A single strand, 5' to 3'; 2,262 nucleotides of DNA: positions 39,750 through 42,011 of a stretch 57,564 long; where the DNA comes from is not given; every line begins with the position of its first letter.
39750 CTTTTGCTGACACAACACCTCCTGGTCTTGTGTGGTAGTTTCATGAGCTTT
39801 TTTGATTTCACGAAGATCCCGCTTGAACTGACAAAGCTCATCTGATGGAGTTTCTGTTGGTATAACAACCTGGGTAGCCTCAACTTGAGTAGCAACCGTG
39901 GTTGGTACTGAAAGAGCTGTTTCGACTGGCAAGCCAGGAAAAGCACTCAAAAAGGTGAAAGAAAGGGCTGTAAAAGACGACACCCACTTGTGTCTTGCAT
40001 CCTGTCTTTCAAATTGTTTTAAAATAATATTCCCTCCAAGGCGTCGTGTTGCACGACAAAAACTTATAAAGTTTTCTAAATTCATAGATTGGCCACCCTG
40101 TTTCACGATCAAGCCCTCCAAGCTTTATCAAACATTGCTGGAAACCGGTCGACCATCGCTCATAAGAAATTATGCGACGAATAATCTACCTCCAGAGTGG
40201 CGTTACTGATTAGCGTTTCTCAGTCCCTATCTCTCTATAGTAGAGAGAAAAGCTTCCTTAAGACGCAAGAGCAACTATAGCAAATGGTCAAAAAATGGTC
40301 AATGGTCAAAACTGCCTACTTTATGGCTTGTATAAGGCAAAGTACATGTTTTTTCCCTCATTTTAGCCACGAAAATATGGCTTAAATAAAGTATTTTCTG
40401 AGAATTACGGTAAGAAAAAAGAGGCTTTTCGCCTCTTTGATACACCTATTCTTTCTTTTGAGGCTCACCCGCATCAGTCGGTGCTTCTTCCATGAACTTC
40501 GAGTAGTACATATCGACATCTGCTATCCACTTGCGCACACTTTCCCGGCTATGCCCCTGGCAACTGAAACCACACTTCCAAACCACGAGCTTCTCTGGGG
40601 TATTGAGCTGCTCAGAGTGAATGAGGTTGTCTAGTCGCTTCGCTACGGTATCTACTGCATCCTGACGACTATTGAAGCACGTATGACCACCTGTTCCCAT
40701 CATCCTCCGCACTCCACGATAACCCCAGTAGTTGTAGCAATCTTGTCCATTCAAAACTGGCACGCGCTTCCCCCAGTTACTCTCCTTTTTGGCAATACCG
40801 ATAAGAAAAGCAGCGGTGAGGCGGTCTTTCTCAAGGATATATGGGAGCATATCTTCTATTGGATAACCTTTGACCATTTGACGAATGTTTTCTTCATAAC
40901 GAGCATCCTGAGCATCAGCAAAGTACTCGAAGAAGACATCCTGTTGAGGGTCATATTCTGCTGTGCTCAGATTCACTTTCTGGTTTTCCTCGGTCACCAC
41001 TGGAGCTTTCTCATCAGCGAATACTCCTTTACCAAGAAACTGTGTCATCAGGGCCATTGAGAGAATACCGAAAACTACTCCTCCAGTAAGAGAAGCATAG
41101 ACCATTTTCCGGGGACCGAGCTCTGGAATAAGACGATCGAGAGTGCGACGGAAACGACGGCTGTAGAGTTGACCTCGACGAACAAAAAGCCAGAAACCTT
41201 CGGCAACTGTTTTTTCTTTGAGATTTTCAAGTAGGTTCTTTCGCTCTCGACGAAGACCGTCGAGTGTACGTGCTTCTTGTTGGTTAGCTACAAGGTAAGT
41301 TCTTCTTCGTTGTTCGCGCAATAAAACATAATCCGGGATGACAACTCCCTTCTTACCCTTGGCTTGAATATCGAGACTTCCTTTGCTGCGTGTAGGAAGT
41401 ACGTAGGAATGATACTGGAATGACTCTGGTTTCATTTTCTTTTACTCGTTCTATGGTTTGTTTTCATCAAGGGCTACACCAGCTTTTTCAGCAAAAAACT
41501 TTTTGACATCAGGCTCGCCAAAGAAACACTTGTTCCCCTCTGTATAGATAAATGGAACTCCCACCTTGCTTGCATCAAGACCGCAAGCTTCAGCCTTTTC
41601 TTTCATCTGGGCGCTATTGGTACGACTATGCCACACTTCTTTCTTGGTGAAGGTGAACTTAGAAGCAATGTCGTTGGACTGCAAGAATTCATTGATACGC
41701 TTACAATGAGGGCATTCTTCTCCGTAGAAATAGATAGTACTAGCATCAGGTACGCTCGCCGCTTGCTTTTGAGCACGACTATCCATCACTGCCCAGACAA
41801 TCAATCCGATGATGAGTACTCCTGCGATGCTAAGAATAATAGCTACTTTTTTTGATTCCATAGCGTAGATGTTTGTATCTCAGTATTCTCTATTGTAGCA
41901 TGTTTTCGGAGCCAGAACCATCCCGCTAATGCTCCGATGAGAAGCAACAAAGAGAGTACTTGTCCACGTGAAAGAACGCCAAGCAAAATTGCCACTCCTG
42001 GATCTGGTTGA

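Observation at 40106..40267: Riboswitch-like ~160-nt structured leader upstream of lysozyme-like paralogue B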

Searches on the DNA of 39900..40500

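Call 5: search_rna_families(source=window, start=39900, end=40500, threshold=evalue, max_evalue=10, show_alignments=3)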
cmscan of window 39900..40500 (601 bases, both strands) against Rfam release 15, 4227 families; matches with E-value up to 10: 9.
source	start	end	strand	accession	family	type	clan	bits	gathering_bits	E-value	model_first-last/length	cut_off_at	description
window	40323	40370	-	RF00331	snoZ169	Gene; snRNA; snoRNA; CD-box;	-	18.4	55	2.5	1-69/69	no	Small nucleolar RNA Z169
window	39985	40114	-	RF02792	sRNA162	Gene; antisense;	-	16.6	78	2.1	1-190/190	no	Archaeal Small RNA 162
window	40384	40460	-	RF02385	sau-13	Gene; sRNA;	-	16.5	55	9.9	1-104/104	no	Staphylococcus sRNA sau-13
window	40016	40082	+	RF02780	PutA_thermometer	Cis-reg; thermoregulator;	-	16.1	51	3.9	1-72/72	no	PutA 5' UTR thermometer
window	39950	40018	+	RF00832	mir-71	Gene; miRNA;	-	16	50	2.2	1-73/73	no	mir-71 microRNA precursor family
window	40021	40136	-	RF04266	mir-9412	Gene; miRNA;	-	15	70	8.3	1-64/64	no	mir-9412 microRNA precursor family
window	40323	40366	+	RF02147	MEG8_3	Gene; lncRNA;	-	14.9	40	0.33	1-66/66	no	Maternally expressed 8 exon 3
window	39949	40079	-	RF00417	SNORA56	Gene; snRNA; snoRNA; HACA-box;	CL00039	14.4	80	3.8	1-129/129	no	Small nucleolar RNA SNORA56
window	40332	40387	+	RF02060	STnc410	Gene; sRNA;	-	12.4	50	4.6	1-158/158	no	Enterobacterial sRNA STnc410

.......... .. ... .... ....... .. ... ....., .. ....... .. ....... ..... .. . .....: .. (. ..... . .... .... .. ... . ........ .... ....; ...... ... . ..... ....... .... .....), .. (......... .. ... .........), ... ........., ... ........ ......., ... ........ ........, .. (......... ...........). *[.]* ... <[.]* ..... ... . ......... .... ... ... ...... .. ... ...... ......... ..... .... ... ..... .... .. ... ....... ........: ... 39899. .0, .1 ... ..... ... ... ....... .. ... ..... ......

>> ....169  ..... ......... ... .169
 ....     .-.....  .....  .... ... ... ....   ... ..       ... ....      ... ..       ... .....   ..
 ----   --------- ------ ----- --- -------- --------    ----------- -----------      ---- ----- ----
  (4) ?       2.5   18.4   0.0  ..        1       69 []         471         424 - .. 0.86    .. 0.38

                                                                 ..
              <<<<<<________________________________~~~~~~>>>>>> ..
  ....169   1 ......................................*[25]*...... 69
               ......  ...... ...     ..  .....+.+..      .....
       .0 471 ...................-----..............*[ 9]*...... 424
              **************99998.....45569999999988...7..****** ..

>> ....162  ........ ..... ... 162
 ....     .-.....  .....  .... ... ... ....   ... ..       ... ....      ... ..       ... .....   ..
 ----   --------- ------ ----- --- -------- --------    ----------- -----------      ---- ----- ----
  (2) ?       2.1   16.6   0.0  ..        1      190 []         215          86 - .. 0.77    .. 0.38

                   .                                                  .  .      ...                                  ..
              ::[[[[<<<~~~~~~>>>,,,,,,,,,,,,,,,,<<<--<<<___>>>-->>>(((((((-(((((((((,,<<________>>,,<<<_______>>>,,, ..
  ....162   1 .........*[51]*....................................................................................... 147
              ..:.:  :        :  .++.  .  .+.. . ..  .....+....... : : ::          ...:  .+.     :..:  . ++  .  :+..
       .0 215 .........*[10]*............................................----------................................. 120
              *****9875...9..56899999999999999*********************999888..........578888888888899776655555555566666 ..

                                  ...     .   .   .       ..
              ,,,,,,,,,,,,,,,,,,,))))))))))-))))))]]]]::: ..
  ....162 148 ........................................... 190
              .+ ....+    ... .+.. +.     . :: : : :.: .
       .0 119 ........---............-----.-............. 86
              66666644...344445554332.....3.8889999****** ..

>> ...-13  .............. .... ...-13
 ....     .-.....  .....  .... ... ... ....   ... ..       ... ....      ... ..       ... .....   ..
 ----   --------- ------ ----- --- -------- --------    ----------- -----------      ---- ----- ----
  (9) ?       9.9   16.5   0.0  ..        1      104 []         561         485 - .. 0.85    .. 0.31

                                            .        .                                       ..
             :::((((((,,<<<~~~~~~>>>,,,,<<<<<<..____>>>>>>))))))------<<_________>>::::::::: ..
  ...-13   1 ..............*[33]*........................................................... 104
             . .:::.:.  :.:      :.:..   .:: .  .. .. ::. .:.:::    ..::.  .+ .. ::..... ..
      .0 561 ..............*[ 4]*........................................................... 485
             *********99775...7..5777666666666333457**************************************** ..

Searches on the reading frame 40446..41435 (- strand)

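Call 7: search_protein_families(library=pfam, proteins=[window:40446-41435:-], max_evalue=0.01)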
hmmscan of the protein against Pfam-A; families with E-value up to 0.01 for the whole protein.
window:40446-41435:- (329 aa): 0 families

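Call 84: search_protein_families(library=ncbifam, proteins=[window:40446-41435:-], max_evalue=1)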
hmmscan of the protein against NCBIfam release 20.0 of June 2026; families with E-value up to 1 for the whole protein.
window:40446-41435:- (329 aa): 2 families
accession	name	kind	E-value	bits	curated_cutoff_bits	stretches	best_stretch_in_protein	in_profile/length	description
NF009354.0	PRK12709.1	equivalog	0.12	11.8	456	1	207-247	197-238/323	flagellar rod assembly protein/muramidase FlgJ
NF009304.0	PRK12661.1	equivalog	0.14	12.2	152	1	121-156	32-67/140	putative monovalent cation/H+ antiporter subunit C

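Call 85: search_protein_families(library=pfam, proteins=[window:40446-41435:-], max_evalue=10)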
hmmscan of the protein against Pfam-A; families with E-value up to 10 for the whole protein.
window:40446-41435:- (329 aa): 1 family
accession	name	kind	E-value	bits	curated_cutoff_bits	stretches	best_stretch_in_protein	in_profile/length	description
PF24999.1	LAMB4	-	0.11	12.8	27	1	57-76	40-59/66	Laminin subunit beta-4-like domain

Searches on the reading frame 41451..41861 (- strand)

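Call 7: search_protein_families(library=pfam, proteins=[window:41451-41861:-], max_evalue=0.01)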
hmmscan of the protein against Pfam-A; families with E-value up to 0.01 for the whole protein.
window:41451-41861:- (136 aa): 1 family
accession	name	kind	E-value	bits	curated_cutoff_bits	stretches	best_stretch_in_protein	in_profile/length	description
PF00462.30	Glutaredoxin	-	0.0025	18.4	22.9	1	45-109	4-57/60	Glutaredoxin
